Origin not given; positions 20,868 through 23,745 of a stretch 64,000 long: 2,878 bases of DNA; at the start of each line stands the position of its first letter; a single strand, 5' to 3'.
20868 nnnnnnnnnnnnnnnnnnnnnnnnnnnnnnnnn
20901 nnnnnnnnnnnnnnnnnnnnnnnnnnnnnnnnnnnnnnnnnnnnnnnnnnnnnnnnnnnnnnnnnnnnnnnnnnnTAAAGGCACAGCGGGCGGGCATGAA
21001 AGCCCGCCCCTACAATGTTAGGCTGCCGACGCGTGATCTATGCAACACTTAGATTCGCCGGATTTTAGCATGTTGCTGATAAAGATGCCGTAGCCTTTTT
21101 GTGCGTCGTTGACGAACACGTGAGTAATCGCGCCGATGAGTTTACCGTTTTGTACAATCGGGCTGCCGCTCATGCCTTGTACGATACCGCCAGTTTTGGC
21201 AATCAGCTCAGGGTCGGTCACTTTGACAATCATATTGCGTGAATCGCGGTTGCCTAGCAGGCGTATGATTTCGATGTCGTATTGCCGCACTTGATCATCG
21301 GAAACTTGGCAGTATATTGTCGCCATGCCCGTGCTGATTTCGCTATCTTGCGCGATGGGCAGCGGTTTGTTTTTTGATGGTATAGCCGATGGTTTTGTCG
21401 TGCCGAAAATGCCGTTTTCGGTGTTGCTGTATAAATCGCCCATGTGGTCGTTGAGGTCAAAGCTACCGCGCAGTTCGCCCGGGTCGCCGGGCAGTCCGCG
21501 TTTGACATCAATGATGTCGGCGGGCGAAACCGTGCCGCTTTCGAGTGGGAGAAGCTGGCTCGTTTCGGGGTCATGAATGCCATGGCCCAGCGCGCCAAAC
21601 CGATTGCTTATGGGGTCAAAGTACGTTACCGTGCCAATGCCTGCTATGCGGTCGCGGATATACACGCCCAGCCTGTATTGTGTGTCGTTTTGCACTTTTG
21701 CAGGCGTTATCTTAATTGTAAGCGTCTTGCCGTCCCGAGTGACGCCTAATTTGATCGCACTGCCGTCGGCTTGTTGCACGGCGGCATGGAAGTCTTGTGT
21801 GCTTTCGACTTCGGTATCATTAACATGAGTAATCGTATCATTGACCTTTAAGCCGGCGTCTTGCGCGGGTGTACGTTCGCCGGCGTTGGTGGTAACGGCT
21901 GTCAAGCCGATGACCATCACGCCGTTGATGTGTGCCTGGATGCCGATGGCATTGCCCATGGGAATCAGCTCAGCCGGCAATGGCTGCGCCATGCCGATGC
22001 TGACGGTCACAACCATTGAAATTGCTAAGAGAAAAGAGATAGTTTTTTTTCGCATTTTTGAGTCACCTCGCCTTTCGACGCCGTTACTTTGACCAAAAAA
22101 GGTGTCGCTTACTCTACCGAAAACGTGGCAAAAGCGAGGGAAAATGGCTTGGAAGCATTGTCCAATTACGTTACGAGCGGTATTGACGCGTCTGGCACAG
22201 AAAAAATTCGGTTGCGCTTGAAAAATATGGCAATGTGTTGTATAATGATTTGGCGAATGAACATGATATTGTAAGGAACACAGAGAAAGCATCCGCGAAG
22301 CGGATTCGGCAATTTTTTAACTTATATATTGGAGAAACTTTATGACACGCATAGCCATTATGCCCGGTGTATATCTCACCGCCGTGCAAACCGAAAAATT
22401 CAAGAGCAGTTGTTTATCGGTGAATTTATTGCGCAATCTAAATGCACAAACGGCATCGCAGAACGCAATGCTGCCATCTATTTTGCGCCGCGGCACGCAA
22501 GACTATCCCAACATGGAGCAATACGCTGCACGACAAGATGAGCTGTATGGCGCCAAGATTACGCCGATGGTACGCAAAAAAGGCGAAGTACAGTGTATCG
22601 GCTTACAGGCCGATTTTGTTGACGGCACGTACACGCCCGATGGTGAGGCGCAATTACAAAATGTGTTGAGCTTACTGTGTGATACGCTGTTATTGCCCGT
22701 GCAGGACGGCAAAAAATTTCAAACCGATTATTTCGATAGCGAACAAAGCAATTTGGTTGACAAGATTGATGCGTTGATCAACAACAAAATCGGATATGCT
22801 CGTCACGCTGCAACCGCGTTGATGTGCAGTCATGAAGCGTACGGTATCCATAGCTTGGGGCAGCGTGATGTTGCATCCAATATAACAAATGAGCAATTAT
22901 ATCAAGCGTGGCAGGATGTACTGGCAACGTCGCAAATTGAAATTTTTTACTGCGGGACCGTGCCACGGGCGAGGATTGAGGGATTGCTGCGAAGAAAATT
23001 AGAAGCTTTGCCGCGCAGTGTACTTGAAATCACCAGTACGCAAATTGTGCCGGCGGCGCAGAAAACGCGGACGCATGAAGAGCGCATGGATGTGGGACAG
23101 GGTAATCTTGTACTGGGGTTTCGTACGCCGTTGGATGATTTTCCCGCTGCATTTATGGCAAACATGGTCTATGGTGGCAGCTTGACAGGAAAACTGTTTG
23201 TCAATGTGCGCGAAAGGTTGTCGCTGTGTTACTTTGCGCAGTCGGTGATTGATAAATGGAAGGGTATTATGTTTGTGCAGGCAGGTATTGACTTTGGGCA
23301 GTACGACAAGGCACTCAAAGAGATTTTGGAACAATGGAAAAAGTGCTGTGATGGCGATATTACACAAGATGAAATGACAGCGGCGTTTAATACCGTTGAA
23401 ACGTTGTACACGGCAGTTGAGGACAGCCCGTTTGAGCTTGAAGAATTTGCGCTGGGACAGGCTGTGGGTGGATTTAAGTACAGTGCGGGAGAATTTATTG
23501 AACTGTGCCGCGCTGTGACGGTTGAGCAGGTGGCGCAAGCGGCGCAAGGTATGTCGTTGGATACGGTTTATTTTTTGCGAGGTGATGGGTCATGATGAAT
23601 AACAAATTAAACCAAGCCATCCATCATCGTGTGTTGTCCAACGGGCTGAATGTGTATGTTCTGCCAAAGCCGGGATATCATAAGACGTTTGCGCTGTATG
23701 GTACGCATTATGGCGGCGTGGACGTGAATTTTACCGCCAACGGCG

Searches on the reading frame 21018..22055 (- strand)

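Call 86: search_protein_families(library=ncbifam, proteins=[window:21018-22055:-], max_evalue=0.00001)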
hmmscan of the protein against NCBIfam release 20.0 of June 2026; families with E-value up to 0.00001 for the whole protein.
window:21018-22055:- (345 aa): 12 families
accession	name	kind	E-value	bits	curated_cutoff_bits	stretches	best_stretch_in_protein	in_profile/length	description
TIGR02860.1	spore_IV_B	equivalog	1.1e-107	360.6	305.25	1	28-333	89-399/402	SpoIVB peptidase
TIGR02037.1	degP_htrA_DO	subfamily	6.8e-10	38.4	416.2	1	53-124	261-333/434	Do family serine endopeptidase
TIGR00054.1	TIGR00054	equivalog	8.2e-10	38.1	147.55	1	53-124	204-272/421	RIP metalloprotease RseP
NF041521.1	HhoA_HhoB_HtrA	equivalog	1.1e-08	34.8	450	1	57-121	269-334/335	HhoA/HhoB/HtrA family serine endopeptidase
NF041199.1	trx7_PDZ_seleno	equivalog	2.3e-08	33.4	300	1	57-120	209-274/390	Trx7/PDZ domain-containing (seleno)protein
NF040960.1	MamE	equivalog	6.5e-08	31.6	800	0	26-123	446-541/659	magnetosome formation protease MamE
NF008046.0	PRK10779.1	equivalog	2.9e-07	29.9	477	1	52-126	223-297/450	sigma E protease regulator RseP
NF008147.1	PRK10898.1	equivalog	8.9e-07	28.4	408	1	39-117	274-346/352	outer membrane-stress sensor serine endopeptidase DegS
TIGR00225.1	prc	subfamily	5.4e-06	25.7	218.6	1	57-120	68-133/335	C-terminal processing peptidase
NF008189.1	PRK10942.1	equivalog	5.8e-06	25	720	0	61-120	323-383/477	serine endoprotease DegP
NF053637.1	SerProtHtrAspr2045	equivalog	6.9e-06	25.2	650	1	59-124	327-392/394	serine protease HtrA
NF007526.1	PRK10139.1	equivalog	8.4e-06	24.7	756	1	61-121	301-362/456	serine endoprotease DegQ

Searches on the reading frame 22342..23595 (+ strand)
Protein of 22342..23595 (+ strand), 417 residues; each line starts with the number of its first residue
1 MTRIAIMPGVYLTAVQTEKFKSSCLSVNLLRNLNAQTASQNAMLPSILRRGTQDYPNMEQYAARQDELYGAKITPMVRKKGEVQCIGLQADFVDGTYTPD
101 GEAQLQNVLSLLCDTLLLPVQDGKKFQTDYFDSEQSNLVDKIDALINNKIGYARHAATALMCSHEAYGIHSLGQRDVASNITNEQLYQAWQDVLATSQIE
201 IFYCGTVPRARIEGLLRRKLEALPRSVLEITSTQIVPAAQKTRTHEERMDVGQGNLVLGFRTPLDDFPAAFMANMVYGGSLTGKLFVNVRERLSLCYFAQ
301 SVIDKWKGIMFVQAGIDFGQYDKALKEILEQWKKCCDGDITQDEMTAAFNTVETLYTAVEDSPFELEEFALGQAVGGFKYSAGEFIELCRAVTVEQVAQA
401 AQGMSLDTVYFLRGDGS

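Call 86: search_protein_families(library=ncbifam, proteins=[window:22342-23595:+], max_evalue=0.00001)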
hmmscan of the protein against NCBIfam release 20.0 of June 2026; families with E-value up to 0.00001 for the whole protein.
window:22342-23595:+ (417 aa): 1 family
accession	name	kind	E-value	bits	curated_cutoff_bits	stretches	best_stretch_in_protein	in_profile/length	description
NF047422.1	YfmF_fam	equivalog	1.2e-100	337.3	285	1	9-414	2-411/412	EF-P 5-aminopentanol modification-associated protein YfmF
